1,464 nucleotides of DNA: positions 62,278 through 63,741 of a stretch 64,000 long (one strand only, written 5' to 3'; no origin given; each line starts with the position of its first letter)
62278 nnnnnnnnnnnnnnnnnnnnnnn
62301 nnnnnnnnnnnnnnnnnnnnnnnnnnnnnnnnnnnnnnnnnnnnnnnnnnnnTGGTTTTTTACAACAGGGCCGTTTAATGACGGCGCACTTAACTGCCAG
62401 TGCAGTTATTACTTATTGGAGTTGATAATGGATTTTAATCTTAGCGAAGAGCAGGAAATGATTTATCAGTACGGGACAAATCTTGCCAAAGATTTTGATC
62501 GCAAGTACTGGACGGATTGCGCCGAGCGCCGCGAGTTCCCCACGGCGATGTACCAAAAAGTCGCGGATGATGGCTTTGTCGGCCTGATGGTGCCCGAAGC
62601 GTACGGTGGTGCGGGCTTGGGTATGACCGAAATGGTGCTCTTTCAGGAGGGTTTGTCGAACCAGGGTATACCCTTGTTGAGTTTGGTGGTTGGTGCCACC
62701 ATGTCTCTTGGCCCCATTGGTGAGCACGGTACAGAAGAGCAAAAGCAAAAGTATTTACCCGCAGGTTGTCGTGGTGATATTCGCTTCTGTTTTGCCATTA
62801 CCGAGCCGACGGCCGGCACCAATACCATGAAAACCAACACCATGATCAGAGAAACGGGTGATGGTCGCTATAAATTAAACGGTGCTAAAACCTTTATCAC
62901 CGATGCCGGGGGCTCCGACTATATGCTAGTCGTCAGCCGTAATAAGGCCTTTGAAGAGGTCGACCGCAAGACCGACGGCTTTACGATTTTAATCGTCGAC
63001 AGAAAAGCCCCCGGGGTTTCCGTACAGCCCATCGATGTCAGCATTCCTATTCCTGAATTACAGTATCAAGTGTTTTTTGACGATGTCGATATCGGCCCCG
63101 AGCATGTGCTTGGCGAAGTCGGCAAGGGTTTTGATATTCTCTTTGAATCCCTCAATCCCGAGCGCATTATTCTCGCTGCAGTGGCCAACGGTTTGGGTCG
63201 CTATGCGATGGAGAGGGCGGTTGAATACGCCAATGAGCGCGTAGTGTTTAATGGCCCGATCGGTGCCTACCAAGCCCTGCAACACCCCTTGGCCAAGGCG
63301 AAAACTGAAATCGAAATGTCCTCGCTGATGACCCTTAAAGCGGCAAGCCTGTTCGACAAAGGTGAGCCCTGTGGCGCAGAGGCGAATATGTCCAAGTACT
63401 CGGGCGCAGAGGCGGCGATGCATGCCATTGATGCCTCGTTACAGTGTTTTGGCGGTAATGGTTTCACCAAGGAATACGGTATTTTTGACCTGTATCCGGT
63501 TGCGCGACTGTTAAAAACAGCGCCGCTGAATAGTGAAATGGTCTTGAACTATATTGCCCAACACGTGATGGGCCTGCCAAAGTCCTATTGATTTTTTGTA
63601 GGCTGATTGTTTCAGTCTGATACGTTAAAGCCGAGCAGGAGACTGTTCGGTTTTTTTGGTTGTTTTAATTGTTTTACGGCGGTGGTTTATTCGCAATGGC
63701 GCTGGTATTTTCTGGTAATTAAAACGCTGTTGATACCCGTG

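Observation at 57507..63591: Five consecutive, same-strand acyl-CoA dehydrogenase paralogs (each about 387 aa)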

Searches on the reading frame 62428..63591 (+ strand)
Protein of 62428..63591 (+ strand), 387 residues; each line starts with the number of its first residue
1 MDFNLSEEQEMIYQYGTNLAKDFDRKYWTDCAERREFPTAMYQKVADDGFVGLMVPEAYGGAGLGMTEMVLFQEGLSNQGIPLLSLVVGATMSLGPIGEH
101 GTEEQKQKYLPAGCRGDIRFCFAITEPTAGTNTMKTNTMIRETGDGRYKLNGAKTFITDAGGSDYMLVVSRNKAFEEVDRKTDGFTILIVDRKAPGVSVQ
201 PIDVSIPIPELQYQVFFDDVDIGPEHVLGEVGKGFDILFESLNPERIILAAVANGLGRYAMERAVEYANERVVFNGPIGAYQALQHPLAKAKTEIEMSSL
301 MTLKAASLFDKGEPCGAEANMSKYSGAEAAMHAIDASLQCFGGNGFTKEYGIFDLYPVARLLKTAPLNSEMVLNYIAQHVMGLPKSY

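Call 4: search_protein_families(library=pfam, proteins=[window:62428-63591:+])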
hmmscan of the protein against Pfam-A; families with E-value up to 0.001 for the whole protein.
window:62428-63591:+ (387 aa): 4 families
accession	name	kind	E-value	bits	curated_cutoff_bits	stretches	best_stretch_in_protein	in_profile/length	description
PF00441.29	Acyl-CoA_dh_1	-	3.8e-33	115.2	22.4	1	232-380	1-149/150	Acyl-CoA dehydrogenase, C-terminal domain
PF02771.21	Acyl-CoA_dh_N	-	1e-22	81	22.9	1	6-117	1-113/113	Acyl-CoA dehydrogenase, N-terminal domain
PF02770.24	Acyl-CoA_dh_M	-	1.4e-20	73.7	33.3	1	121-220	1-97/97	Acyl-CoA dehydrogenase, middle domain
PF08028.16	Acyl-CoA_dh_2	-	5.7e-09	36.8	22.7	1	247-350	1-114/134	Acyl-CoA dehydrogenase, C-terminal domain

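Call 5: search_protein_families(library=ncbifam, proteins=[window:62428-63591:+])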
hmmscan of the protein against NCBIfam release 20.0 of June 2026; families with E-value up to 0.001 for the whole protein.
window:62428-63591:+ (387 aa): 21 families
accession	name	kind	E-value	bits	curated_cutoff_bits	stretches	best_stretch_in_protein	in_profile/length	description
NF008997.0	PRK12341.1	equivalog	2.5e-67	227.6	537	1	1-371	1-367/382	acyl-CoA dehydrogenase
NF042972.1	AcrlCoAredClosAcrC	equivalog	1e-65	221.9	640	1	1-373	1-369/378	acryloyl-CoA reductase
NF045552.1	GlutCoADH_Des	equivalog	1.2e-53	182.7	470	1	1-366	1-359/387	glutaryl-CoA dehydrogenase Acd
NF002885.1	PRK03354.1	equivalog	3.6e-53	181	540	1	1-373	1-366/378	crotonobetainyl-CoA dehydrogenase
NF053553.1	prodigi_MBC_PigA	equivalog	8.1e-50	170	500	1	1-353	1-352/381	prodigiosin MBC biosynthesis dehydrogenase PigA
NF042439.1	SulpropCoADesulf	equivalog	1.9e-49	168.4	600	1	19-382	7-372/379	3-sulfinopropanoyl-CoA desulfinase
NF058590.1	AcCoDHFadEBacil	equivalog_domain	1.1e-47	162.8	600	1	5-311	21-322/586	acyl-CoA dehydrogenase FadE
NF045652.1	ProlPCPDhRedW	equivalog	7.8e-46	156.6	650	1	34-347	30-341/376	L-prolyl-[peptidyl-carrier protein] dehydrogenase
NF043006.1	CyhCrbnylCoADH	equivalog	2.5e-40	138.7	650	1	36-361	35-356/380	cyclohexane-1-carbonyl-CoA dehydrogenase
TIGR03207.1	cyc_hxne_CoA_dh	equivalog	1.2e-38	132.8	575.35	1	31-349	27-341/372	cyclohexanecarboxyl-CoA dehydrogenase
NF007000.1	PRK09463.1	subfamily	5.9e-29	100.9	600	1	28-347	65-399/726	acyl-CoA dehydrogenase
TIGR03204.1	pimC_large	equivalog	5.2e-27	94.7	623.85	1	37-317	41-316/395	pimeloyl-CoA dehydrogenase large subunit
TIGR03203.1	pimD_small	equivalog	1.9e-26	93.1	652.7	1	2-355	1-351/378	pimeloyl-CoA dehydrogenase small subunit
NF052270.1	Staph_DH_FadE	equivalog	8e-24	84.1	600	1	100-354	120-367/400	acyl-CoA dehydrogenase FadE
NF009586.0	PRK13026.1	subfamily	2.4e-23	82.4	608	1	28-346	100-433/777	acyl-CoA dehydrogenase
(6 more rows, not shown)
